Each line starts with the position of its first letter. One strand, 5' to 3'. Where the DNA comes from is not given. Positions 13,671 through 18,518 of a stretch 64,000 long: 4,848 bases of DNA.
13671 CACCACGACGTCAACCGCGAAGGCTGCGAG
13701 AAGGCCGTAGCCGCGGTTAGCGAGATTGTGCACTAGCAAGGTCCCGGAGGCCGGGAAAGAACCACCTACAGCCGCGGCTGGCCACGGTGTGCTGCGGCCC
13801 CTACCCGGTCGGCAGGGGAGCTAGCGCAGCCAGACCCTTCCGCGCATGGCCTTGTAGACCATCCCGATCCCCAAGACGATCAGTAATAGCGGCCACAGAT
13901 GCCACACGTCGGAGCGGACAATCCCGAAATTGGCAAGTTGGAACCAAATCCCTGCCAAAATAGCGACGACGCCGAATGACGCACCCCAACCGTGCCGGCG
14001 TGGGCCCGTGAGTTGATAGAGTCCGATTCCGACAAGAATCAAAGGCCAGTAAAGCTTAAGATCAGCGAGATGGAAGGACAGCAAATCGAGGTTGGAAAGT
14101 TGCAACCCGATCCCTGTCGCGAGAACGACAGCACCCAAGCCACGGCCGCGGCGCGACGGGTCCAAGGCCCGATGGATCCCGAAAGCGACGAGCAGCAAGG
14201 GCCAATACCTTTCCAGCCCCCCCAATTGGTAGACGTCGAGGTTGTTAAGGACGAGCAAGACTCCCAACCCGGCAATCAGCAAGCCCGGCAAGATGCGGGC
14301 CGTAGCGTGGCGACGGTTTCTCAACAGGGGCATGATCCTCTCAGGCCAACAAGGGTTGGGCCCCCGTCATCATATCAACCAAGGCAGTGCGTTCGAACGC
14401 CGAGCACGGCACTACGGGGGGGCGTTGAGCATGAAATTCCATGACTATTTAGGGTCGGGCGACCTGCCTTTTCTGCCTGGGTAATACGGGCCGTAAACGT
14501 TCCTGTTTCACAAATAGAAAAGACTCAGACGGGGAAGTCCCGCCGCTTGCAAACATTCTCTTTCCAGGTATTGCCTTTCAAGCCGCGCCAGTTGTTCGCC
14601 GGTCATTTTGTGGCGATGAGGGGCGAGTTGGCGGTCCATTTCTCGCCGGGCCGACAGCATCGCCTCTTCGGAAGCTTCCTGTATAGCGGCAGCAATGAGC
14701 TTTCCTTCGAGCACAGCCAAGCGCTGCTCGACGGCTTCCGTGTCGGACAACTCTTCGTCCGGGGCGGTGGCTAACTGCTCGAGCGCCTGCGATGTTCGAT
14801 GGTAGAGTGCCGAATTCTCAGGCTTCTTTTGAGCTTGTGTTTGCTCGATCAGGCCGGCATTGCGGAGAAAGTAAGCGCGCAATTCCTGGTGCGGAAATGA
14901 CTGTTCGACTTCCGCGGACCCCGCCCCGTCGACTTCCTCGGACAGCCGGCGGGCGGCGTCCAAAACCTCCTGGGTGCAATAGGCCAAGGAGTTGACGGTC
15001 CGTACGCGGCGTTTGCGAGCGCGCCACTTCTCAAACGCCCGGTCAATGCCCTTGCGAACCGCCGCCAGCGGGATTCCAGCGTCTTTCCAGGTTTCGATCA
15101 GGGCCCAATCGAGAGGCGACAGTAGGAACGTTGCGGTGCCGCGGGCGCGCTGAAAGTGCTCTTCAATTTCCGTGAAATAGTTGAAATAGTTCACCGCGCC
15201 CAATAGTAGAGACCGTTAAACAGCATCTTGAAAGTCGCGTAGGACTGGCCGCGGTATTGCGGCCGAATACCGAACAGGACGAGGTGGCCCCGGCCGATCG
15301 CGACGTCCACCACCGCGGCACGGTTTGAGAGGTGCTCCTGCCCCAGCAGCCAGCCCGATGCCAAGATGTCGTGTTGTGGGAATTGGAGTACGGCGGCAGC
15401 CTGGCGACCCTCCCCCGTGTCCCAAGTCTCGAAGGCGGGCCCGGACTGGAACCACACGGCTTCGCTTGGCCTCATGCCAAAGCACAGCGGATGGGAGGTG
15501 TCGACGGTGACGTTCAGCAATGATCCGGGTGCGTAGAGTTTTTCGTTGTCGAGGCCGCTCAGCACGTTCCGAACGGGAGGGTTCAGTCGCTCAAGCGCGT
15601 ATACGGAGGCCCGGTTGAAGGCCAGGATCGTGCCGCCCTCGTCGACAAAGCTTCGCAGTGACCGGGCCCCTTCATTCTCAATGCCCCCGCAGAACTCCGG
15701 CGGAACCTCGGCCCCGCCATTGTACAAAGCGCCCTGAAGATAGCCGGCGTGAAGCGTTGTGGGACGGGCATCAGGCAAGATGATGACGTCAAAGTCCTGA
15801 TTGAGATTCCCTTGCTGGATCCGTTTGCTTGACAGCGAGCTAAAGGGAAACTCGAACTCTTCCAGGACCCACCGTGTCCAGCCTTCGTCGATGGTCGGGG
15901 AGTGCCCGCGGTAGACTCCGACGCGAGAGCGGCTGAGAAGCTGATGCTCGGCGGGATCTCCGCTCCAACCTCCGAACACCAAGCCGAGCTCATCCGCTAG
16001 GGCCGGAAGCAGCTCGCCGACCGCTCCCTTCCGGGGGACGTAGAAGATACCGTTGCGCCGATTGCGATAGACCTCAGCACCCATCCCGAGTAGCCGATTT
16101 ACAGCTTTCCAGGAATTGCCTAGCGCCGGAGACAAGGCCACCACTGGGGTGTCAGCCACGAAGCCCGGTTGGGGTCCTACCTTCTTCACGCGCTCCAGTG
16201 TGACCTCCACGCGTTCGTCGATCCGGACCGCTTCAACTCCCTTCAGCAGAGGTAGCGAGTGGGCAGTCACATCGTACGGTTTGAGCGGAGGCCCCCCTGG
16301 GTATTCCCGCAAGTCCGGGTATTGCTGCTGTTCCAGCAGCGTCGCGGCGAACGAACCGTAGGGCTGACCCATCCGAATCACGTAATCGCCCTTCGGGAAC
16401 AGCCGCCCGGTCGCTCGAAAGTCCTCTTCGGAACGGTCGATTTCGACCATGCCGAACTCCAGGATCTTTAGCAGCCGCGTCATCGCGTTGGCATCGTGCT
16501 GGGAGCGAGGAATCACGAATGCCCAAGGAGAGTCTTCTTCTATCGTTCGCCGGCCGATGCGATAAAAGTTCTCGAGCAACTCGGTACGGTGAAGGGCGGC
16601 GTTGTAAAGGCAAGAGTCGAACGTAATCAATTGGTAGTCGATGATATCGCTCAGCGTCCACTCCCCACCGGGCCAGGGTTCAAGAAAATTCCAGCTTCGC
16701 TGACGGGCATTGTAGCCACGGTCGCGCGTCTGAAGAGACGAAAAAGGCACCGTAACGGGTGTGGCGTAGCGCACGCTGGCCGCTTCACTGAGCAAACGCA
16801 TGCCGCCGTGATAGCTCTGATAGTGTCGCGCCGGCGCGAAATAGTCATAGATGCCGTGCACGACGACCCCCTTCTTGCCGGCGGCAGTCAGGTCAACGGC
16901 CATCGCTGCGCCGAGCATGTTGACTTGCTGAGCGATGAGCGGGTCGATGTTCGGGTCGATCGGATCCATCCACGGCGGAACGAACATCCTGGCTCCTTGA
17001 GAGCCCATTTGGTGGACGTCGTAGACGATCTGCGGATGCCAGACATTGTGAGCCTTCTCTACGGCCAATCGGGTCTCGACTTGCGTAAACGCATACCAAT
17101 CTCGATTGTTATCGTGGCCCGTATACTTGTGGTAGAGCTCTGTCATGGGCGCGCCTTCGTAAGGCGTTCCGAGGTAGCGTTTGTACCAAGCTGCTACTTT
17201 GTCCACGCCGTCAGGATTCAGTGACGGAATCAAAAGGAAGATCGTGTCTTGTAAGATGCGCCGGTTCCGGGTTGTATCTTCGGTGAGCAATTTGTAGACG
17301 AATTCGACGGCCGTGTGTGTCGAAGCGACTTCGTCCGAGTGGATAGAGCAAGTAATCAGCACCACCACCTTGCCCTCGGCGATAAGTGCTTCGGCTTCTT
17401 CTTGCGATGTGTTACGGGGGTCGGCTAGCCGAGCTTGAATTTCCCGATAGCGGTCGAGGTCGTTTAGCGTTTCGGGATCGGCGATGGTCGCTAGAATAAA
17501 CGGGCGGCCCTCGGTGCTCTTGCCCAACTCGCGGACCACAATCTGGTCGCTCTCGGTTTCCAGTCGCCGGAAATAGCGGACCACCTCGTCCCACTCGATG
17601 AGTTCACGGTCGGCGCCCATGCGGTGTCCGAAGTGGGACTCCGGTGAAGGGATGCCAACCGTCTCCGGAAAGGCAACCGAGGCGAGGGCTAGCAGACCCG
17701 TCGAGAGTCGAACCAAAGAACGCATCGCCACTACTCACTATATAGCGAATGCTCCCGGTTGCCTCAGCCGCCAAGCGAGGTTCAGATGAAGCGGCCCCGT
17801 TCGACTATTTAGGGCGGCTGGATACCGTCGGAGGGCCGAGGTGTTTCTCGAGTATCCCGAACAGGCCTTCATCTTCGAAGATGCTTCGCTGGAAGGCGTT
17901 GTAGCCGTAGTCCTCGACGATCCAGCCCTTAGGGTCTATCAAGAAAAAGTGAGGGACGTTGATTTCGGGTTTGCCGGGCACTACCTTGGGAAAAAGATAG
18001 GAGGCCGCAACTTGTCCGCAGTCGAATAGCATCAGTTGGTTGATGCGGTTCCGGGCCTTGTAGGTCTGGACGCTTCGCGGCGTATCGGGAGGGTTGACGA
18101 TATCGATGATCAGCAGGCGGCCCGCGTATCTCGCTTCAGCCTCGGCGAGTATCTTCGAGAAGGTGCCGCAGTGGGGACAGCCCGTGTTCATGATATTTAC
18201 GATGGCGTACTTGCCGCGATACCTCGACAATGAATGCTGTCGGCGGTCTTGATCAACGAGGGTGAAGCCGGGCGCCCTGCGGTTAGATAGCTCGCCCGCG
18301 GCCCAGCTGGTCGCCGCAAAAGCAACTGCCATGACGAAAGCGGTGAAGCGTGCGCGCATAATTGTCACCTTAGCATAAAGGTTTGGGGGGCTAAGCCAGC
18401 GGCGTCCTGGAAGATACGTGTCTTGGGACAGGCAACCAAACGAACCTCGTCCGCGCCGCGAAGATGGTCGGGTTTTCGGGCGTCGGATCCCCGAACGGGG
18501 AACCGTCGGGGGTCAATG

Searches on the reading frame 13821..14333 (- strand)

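Call 76: search_protein_families(library=pfam, proteins=[window:13821-14333:-], max_evalue=0.00001)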
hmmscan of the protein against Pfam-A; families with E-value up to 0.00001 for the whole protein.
window:13821-14333:- (170 aa): 2 families
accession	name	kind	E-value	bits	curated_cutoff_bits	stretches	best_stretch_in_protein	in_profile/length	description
PF18917.5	LiaI-LiaF-like_TM1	-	6.3e-27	93.8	27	3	120-159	3-42/42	LiaI-LiaF-like transmembrane region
PF22570.1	LiaF-TM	-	5.4e-22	78.9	27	2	17-114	3-97/98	LiaF transmembrane domain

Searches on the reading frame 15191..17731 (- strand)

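Call 76: search_protein_families(library=pfam, proteins=[window:15191-17731:-], max_evalue=0.00001)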
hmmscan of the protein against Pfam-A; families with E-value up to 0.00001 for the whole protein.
window:15191-17731:- (846 aa): 1 family
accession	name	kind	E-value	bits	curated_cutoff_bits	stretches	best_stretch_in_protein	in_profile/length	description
PF00246.29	Peptidase_M14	-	2e-20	74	21.6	1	52-215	3-136/286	Zinc carboxypeptidase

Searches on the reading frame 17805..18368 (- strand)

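Call 76: search_protein_families(library=pfam, proteins=[window:17805-18368:-], max_evalue=0.00001)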
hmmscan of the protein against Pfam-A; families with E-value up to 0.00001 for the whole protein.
window:17805-18368:- (187 aa): 2 families
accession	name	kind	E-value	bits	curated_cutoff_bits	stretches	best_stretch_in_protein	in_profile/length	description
PF00578.27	AhpC-TSA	-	7.6e-13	48.9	26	1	30-151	3-122/124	AhpC/TSA family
PF08534.16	Redoxin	-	1.6e-06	28.4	26.6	1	29-152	3-130/148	Redoxin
